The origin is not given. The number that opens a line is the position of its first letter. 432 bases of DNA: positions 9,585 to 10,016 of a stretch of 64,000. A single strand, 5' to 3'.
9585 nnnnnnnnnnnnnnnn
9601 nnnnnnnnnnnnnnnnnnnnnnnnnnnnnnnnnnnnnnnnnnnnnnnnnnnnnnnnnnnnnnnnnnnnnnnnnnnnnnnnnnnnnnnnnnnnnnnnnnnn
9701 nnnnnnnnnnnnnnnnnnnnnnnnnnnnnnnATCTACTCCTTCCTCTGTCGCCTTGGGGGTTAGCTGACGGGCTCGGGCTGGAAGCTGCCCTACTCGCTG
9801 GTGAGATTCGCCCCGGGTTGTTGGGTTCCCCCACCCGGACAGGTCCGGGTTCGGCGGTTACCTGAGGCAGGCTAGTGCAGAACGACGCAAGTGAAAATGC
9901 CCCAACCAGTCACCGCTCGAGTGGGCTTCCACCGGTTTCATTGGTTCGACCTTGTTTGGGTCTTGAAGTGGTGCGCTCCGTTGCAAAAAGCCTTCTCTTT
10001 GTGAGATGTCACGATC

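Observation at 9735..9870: ydaO/kimA-class c-di-AMP riboswitch in the leader of a CPA2-USP antiporter gene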

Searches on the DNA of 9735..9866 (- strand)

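Call 30: build_rna_model(alignment_id=A1)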
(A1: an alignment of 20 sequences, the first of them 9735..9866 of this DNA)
Model R1 built from alignment A1 (20 sequences, 160 columns); structure: RNAalifold consensus.
model positions 138; base pairs 28; branch points 2; effective number of sequences 1.77; information 0.59 bits per position. Calibrated on 0.2 Mb of random sequence (short: E-values are rough).
structure used (alignment columns):
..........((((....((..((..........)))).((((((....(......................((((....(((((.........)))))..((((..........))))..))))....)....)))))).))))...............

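Call 32: search_with_rna_model(model_id=R1, sources=[window, L001, L002, L003, L004, L005, L006, L007, L008, L009, L010, L011, L012, L013, L014, L015, L016, L017, L018, L019, L020, L021, L022, L023, L024, L025, L026, L027, L028, L029, L030, L031, L032, L033, L034, L035, L036, L037, L038, L039, L040, L041, L042, L043, L044, L045, L046, L047, L048, L049, L050, L051, L052, L053, L054, L055, L056, L057, L058, L059, L060, L061, L062, L063, L064, L065, L066, L067, L068, L069, L070, L071, L072, L073, L074, L075, L076, L077, L078, L079, L080], max_evalue=0.01, make_alignment=true)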
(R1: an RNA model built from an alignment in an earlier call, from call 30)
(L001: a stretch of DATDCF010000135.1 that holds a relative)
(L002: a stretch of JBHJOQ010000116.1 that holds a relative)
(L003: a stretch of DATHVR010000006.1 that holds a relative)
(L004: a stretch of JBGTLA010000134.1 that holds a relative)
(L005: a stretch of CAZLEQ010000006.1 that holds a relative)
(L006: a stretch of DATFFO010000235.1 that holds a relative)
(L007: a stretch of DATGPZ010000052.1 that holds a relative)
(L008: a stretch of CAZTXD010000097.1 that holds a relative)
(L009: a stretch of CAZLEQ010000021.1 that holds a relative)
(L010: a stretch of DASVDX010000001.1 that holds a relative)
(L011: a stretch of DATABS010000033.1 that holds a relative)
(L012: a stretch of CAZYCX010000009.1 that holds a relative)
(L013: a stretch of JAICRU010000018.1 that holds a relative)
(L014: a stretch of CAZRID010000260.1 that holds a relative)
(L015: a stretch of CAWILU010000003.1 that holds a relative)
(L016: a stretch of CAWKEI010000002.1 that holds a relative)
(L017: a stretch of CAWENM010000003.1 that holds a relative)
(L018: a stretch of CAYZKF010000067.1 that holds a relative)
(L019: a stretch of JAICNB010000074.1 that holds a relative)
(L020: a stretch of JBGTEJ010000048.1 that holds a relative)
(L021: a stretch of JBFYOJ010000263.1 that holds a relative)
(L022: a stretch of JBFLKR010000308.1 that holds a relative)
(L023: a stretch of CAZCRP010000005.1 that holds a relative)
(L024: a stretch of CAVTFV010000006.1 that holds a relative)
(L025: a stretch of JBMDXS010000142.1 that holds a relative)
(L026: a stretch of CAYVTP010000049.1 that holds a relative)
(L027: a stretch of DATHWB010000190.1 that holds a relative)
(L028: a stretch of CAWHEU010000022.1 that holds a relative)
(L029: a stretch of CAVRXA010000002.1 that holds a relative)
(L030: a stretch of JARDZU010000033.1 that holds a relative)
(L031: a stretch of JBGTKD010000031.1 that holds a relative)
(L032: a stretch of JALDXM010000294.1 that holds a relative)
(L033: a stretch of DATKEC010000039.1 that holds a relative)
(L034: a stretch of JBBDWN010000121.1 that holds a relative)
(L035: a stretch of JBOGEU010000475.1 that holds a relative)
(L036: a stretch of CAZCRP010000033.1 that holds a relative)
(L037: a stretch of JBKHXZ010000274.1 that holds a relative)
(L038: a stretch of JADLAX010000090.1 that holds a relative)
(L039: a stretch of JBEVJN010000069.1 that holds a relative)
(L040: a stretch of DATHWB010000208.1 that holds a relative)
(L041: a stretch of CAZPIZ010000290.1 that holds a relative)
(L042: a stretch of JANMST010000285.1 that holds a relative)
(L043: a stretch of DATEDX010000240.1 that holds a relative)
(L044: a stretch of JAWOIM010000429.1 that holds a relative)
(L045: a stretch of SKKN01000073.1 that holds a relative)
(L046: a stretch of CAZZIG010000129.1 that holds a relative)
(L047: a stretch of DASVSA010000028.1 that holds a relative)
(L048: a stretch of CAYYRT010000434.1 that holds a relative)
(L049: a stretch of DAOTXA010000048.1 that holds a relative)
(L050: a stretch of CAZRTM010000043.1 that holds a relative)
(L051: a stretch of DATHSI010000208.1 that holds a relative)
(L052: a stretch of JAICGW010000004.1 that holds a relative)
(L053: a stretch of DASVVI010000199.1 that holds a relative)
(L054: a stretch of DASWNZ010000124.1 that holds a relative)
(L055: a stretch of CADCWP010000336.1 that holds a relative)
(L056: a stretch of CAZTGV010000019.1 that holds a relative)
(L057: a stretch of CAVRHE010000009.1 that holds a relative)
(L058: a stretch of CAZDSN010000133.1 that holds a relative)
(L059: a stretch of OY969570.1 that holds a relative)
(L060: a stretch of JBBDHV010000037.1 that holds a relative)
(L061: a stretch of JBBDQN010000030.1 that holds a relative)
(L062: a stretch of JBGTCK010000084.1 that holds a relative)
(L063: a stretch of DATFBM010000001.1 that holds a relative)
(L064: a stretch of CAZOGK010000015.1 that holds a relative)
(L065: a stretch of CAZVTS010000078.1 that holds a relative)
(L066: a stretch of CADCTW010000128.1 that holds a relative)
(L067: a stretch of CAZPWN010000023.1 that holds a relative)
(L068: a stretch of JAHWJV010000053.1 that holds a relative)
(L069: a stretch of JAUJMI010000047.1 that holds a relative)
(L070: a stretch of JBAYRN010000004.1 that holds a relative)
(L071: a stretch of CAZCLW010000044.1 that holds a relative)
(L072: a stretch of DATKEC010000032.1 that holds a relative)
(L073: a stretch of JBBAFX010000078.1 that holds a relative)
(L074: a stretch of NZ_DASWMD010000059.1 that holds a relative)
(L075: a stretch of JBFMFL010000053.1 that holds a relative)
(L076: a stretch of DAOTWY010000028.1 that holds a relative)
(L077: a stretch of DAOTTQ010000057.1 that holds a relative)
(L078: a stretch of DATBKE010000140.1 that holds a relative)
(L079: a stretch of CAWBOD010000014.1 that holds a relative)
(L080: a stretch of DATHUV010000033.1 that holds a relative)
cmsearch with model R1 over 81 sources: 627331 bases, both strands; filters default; matches with E-value up to 0.01: 46.
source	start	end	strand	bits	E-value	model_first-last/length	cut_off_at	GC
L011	2837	2976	+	143.7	1.2e-34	1-138/138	no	0.7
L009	2854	2990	+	142.5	2.5e-34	1-138/138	no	0.66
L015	2841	2980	+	141.1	5.7e-34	1-138/138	no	0.69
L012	2852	2986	+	139.1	1.9e-33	1-138/138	no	0.66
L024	2838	2979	+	138.8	2.2e-33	1-138/138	no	0.66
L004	2848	2986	+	138.1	3.4e-33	1-138/138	no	0.68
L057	2840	2979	+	138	3.7e-33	1-138/138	no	0.7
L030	1187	1328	+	137.7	4.3e-33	1-138/138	no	0.65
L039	1111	1252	+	137.7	4.3e-33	1-138/138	no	0.65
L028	2838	2979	+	136.9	7e-33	1-138/138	no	0.66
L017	2837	2979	+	136.5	9e-33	1-138/138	no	0.66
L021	2672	2807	+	135.8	1.3e-32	1-138/138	no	0.65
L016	2840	2980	+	135.7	1.5e-32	1-138/138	no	0.68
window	9735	9866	-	134.7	2.6e-32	1-138/138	no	0.65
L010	2845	2983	+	132.7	8.9e-32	1-138/138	no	0.71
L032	1400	1540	+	132.6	9.4e-32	1-138/138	no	0.68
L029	2838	2979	+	132.3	1.1e-31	1-138/138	no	0.69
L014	1287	1425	+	131.7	1.6e-31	1-138/138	no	0.62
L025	1029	1168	+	129.3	6.5e-31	1-138/138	no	0.69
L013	2843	2982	+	127.9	1.5e-30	1-138/138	no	0.69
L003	1458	1597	+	127.9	1.5e-30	1-138/138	no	0.71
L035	1158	1297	+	127.7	1.7e-30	1-138/138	no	0.64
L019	1463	1600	+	125.4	7e-30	1-138/138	no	0.69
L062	2867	2997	+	125.1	8.1e-30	1-138/138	no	0.66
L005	7744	7894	-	121.3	7.7e-29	1-138/138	no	0.64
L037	833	982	+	116.6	1.3e-27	1-138/138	no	0.71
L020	2859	2990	+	115.7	2.2e-27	1-138/138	no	0.69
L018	1342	1479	+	114.9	3.7e-27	1-138/138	no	0.7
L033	2833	2982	+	114.3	5.2e-27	1-138/138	no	0.69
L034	2825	2984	+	112.5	1.5e-26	1-138/138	no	0.66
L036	2838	2984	+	112.3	1.7e-26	1-138/138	no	0.72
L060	2841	2989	+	111.9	2.2e-26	1-138/138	no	0.71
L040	2842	2994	+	110.2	5.8e-26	1-138/138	no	0.69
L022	1481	1618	+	108.4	1.8e-25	1-138/138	no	0.7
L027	2841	2985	+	108.2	2e-25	1-138/138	no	0.72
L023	2843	2994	+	105.3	1.1e-24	1-138/138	no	0.72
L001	2809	2948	+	104.8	1.5e-24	1-138/138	no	0.63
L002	2865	2997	+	98.9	5.1e-23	1-138/138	no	0.65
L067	2796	2934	+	96.2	2.6e-22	1-138/138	no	0.66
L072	2840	2983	+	94.4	7.5e-22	1-138/138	no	0.74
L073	2787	2925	+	93.4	1.4e-21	1-138/138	no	0.67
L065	2793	2931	+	92.4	2.5e-21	1-138/138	no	0.68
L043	1347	1492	+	86.2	1e-19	1-138/138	no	0.73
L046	2858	2987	+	62.1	1.7e-13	1-138/138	no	0.65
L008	2846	2985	+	55.3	1.1e-11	1-138/138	no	0.63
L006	2927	3000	+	23.7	0.0016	1-138/138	no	0.69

Alignment A2: 46 matches aligned to the model, 200 columns, each read 5' to 3' on its own strand. Consensus structure (alignment columns), stored with it:
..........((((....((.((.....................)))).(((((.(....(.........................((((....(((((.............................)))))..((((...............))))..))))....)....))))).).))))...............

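Call 50: search_with_rna_model(model_id=R1, sources=[L081, L082, L083, L084, L085, L086, L087, L088, L089, L090, L091, L092, L093, L094, L095, L096, L097, L098, L099, L100, L101, L102, L103, L104, L105, L106, L107, L108, L109, L110, L111, L112, L113, L114, L115, L116, L117, L118, L119, L120, L121, L122, L123, L124, L125, L126, L127, L128, L129, L130, L131, L132, L133, L134, L135, L136, L137, L138, L139, L140, L141, L142, L143, L144, L145, L146, L147, L148, L149, L150, L151, L152, L153, L154, L155, L156, L157, L158, L159, L160], max_evalue=0.001, make_alignment=true)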
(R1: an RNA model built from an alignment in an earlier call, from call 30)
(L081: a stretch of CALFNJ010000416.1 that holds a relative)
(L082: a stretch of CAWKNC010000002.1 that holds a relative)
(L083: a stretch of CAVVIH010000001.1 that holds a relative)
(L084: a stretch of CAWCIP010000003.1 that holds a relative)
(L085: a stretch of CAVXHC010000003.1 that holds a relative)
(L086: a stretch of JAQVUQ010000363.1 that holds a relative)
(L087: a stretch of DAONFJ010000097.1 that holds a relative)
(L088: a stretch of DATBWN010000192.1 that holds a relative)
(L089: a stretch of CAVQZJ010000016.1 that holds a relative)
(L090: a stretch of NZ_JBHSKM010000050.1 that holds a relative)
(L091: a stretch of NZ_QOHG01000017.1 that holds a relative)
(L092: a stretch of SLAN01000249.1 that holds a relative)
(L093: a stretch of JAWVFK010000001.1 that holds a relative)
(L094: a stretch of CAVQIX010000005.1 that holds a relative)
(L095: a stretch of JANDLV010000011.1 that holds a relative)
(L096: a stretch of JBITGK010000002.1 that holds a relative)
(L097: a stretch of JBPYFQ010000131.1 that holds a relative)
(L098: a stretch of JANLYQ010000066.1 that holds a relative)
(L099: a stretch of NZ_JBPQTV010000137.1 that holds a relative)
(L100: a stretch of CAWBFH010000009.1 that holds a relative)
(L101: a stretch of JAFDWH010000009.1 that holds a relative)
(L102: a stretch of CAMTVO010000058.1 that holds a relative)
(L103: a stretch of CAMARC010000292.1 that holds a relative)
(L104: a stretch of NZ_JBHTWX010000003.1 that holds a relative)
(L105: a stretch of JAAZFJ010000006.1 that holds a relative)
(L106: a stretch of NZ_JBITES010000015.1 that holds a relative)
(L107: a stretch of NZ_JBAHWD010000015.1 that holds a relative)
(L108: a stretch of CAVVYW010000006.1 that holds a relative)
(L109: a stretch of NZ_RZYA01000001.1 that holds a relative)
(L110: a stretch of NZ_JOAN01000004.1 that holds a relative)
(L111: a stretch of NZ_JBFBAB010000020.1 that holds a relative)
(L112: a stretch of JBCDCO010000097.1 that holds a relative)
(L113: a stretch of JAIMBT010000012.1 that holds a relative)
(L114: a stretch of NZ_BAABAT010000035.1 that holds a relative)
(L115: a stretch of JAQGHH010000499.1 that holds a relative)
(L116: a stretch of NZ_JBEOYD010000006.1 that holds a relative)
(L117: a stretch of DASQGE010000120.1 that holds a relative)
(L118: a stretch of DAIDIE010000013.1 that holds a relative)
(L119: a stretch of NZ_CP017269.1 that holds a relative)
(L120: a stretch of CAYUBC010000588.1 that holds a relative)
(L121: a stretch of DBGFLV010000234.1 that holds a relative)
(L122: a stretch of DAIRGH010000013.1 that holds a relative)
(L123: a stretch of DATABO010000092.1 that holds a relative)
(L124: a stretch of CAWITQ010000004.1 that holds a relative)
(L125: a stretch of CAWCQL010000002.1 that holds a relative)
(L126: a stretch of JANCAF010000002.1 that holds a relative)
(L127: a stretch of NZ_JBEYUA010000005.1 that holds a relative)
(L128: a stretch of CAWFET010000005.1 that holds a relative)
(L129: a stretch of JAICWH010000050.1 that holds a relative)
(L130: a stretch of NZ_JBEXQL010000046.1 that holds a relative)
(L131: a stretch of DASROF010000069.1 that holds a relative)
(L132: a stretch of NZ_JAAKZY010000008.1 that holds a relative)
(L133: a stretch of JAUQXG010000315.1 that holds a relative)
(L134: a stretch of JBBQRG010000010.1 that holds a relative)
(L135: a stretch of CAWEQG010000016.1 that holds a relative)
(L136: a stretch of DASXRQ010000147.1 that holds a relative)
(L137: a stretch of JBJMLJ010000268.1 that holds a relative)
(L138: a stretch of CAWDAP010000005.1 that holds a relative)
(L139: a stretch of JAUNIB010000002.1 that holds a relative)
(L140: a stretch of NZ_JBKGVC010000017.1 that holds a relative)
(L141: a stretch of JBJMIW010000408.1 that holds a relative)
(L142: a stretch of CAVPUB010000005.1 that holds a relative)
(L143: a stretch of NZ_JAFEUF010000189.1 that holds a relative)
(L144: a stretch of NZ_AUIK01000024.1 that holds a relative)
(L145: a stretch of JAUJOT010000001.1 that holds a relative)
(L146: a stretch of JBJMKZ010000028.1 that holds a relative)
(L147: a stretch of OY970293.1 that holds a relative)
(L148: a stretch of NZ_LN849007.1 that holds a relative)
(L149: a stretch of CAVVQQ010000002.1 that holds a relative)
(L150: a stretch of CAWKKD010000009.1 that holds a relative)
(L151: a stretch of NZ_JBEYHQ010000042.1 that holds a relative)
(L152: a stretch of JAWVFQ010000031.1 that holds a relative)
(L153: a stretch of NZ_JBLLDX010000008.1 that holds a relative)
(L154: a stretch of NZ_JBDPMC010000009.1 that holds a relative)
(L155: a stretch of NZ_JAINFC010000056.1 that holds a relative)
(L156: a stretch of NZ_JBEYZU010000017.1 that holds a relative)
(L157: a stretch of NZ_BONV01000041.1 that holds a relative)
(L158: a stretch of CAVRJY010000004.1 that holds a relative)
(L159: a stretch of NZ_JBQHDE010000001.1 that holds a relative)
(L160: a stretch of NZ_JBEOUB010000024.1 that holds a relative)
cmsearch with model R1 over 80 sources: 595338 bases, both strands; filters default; matches with E-value up to 0.001: 80.
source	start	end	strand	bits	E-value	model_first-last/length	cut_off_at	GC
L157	3142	3279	-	104.1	2.2e-24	1-138/138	no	0.69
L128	5621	5769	-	93.4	1.3e-21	1-138/138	no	0.61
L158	3080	3209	-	92.5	2.2e-21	1-138/138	no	0.65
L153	388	517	+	90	1e-20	1-138/138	no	0.65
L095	2760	2899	+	89.1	1.7e-20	1-138/138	no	0.67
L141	5773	5917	-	87.9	3.5e-20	1-138/138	no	0.66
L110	7678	7813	-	87.4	4.8e-20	1-138/138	no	0.67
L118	2657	2795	+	86.9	6.1e-20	1-138/138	no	0.62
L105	6863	6996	+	86.2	9.4e-20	1-138/138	no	0.5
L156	5122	5259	-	83.3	5.3e-19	1-138/138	no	0.67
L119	3445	3579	-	83.1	6.2e-19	1-138/138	no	0.44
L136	6376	6522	-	82.2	1.1e-18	1-138/138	no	0.69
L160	5070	5215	+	82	1.2e-18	1-138/138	no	0.66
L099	3223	3378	+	81.7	1.4e-18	1-138/138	no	0.67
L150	3463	3605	-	81.3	1.7e-18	1-138/138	no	0.69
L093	457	600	-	80.1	3.6e-18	1-138/138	no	0.63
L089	5873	6008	-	79.9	4e-18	1-138/138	no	0.6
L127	3854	3989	-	79.9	4e-18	1-138/138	no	0.67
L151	3320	3476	+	79.9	4e-18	1-138/138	no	0.65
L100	1689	1845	+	79.6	5e-18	1-138/138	no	0.66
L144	926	1071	-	78.2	1.1e-17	1-138/138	no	0.64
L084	6825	6970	-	78.2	1.2e-17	1-138/138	no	0.64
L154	3387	3517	-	77.1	2.2e-17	1-138/138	no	0.73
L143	2524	2676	+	76.2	3.7e-17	1-138/138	no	0.65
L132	7486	7641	+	76.1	4e-17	1-138/138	no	0.62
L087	7602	7734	-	75.4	6.1e-17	1-138/138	no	0.48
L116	4730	4885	+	75.2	6.6e-17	1-138/138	no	0.67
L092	2619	2746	-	74.2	1.2e-16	1-138/138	no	0.52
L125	484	635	+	74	1.4e-16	1-138/138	no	0.66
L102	6081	6211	-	73.9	1.5e-16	1-138/138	no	0.51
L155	1849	2003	-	73.9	1.5e-16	1-138/138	no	0.66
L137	2562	2715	-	73.5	1.8e-16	1-138/138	no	0.68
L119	2227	2350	-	73.4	2e-16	1-138/138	no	0.48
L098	171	327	-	72.8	2.8e-16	1-138/138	no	0.7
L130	5000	5163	+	72.8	2.8e-16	1-138/138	no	0.69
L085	5407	5553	-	72.5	3.4e-16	1-138/138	no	0.62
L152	2226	2365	-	72.3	3.9e-16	1-138/138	no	0.7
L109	3794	3954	+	71.7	5.5e-16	1-138/138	no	0.65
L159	4539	4670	+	70.4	1.2e-15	1-138/138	no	0.73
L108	7820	7963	-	70.2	1.3e-15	1-138/138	no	0.67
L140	4164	4298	-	70.1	1.4e-15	1-138/138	no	0.38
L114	720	867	-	70.1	1.4e-15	1-138/138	no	0.69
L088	1226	1366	-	69.7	1.8e-15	1-138/138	no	0.64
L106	1949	2113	-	69.4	2.2e-15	1-138/138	no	0.68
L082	302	451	-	69.4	2.2e-15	1-138/138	no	0.67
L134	2202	2346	+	69.3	2.4e-15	1-138/138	no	0.63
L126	2485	2644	-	66.8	1e-14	1-138/138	no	0.68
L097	1254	1409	+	66.6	1.1e-14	1-138/138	no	0.66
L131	3718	3904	+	66.6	1.2e-14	1-138/138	no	0.65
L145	3788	3941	-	66.1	1.5e-14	1-138/138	no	0.68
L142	2106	2258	-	66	1.6e-14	1-138/138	no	0.68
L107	3437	3574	+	65.6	2.1e-14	1-138/138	no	0.69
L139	2749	2874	-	64.3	4.5e-14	1-138/138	no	0.6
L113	4439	4581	+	64.2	4.8e-14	1-138/138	no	0.57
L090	6648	6812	-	63.7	6.6e-14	1-138/138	no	0.7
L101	4779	4942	-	63.4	7.6e-14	1-138/138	no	0.7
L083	2945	3103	-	62.6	1.2e-13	1-138/138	no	0.67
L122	6260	6417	+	62.6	1.3e-13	1-138/138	no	0.71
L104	3358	3517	+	62.1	1.7e-13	1-138/138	no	0.71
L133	4307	4503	+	61.5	2.5e-13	1-138/138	no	0.39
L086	1501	1635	-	60.6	4.1e-13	1-138/138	no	0.55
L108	7027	7168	-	60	5.8e-13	1-138/138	no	0.66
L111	4527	4699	+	59.9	6.2e-13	1-138/138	no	0.64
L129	2701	2880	+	59.7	7.2e-13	1-138/138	no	0.66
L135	2374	2527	-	58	1.9e-12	1-138/138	no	0.64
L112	6699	6827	-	57.6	2.6e-12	1-138/138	no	0.49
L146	396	566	+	56.8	4e-12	1-138/138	no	0.74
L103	3289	3416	+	54.6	1.5e-11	1-138/138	no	0.65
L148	7480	7600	-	54.5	1.6e-11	1-138/138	no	0.4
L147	1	132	+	54.2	1.9e-11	50-138/138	5'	0.65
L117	1786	1923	-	53.6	2.7e-11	1-138/138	no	0.7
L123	3150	3319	-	53.3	3.3e-11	1-138/138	no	0.67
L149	3431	3571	+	51.2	1.1e-10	1-138/138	no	0.7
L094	1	115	+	49.8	2.7e-10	37-138/138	5'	0.63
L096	5350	5497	+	44.9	5e-09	1-138/138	no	0.75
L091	1487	1641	-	41.7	3.4e-08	1-138/138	no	0.77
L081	3551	3710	-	41.3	4.2e-08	1-138/138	no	0.68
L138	5083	5252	+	38.6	2.2e-07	1-138/138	no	0.73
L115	96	230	-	35.3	1.5e-06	1-138/138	no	0.62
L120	1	65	+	34.9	2e-06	73-138/138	5'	0.58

Alignment A3: 80 matches aligned to the model, 301 columns, each read 5' to 3' on its own strand. Consensus structure (alignment columns), stored with it:
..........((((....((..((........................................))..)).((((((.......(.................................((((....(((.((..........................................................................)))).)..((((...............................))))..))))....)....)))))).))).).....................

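Call 53: search_with_rna_model(model_id=R1, sources=[L161, L162, L163, L164, L165, L166, L167, L168, L169, L170, L171, L172, L173, L174, L175, L176, L177, L178, L179, L180, L181, L182, L183, L184, L185, L186, L187, L188, L189, L190, L191, L192, L193, L194, L195, L196, L197, L198, L199, L200], max_evalue=0.001, make_alignment=true)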
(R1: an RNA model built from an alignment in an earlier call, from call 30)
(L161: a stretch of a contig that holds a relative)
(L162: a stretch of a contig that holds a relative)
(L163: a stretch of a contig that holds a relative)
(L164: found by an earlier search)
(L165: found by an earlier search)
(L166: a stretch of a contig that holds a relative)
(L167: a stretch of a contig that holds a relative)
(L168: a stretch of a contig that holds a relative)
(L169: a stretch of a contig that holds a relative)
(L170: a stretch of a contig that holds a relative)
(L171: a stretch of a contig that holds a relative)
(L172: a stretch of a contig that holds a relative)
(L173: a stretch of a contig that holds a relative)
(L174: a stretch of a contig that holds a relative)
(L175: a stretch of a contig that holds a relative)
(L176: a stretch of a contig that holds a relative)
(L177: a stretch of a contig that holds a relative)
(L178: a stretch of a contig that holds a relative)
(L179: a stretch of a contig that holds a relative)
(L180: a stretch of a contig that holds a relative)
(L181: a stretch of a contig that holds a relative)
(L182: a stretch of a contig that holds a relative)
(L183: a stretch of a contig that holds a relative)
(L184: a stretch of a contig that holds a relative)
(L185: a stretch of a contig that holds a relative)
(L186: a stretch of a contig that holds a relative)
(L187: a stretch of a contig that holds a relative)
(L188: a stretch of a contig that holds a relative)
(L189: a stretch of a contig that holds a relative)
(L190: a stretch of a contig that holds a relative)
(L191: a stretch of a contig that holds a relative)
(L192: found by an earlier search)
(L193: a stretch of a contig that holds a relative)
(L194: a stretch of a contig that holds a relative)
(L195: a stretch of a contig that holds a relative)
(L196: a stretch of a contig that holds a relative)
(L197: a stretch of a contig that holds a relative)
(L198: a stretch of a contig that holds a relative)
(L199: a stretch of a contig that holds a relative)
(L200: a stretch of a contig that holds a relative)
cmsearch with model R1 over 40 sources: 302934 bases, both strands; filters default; matches with E-value up to 0.001: 39.
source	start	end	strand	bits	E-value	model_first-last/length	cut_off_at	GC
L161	1110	1244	-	99.8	1.5e-23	1-138/138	no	0.67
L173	5610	5740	+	85.7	6.7e-20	1-138/138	no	0.69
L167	1993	2140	+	84.5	1.3e-19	1-138/138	no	0.63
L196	7096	7253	-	81.3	9.3e-19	1-138/138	no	0.65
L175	2616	2755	+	80.2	1.7e-18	1-138/138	no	0.7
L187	1628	1782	+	77.4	9.3e-18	1-138/138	no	0.65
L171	6200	6352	-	77.4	9.4e-18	1-138/138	no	0.63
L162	7136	7284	-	77.3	1e-17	1-138/138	no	0.68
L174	5540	5681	+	76.3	1.8e-17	1-138/138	no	0.68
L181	6741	6873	-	75.5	2.9e-17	1-138/138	no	0.59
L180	4572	4718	-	75.1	3.7e-17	1-138/138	no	0.62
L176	3979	4125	+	74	7.2e-17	1-138/138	no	0.65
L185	1739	1865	+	73.4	9.9e-17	1-138/138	no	0.62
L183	751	912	+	72.8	1.4e-16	1-138/138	no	0.69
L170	4448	4585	-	72.5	1.7e-16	1-138/138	no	0.54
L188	4542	4688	-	71.8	2.6e-16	1-138/138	no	0.63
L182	3303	3468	+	71.5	3.1e-16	1-138/138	no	0.67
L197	2334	2501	-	70.8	4.9e-16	1-138/138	no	0.66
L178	4457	4620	-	69.5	1e-15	1-138/138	no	0.7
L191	2166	2304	+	69.4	1.1e-15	1-138/138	no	0.63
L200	1963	2122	-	69.1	1.3e-15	1-138/138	no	0.72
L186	7554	7693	+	68.7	1.7e-15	1-138/138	no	0.67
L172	4693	4865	+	68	2.5e-15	1-138/138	no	0.7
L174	3644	3805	-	67.9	2.7e-15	1-138/138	no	0.67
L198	2168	2295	+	66.3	7e-15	1-138/138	no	0.57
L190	805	929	-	66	8.5e-15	1-138/138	no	0.64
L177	3822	3984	-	65.8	9.4e-15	1-138/138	no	0.62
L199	441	572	+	64.5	2.1e-14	1-138/138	no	0.46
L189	1282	1444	+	64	2.8e-14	1-138/138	no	0.66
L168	6854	7013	-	61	1.6e-13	1-138/138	no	0.69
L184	719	875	+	59.7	3.5e-13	1-138/138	no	0.48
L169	853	1005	-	54.1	1.1e-11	1-138/138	no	0.71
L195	6720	6845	-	53.5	1.4e-11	1-138/138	no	0.66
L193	2027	2227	-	53.2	1.7e-11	1-138/138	no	0.66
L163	4406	4565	+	49.9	1.3e-10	1-138/138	no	0.7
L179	5650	5819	-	45.5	1.8e-09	1-138/138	no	0.71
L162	5756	5896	-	43.7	5e-09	1-138/138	no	0.7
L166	286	475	+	35.3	7.6e-07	1-138/138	no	0.63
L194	546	672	+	28.6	4.2e-05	1-138/138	no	0.72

Alignment A4: 39 matches aligned to the model, 282 columns, each read 5' to 3' on its own strand. Consensus structure (alignment columns), stored with it:
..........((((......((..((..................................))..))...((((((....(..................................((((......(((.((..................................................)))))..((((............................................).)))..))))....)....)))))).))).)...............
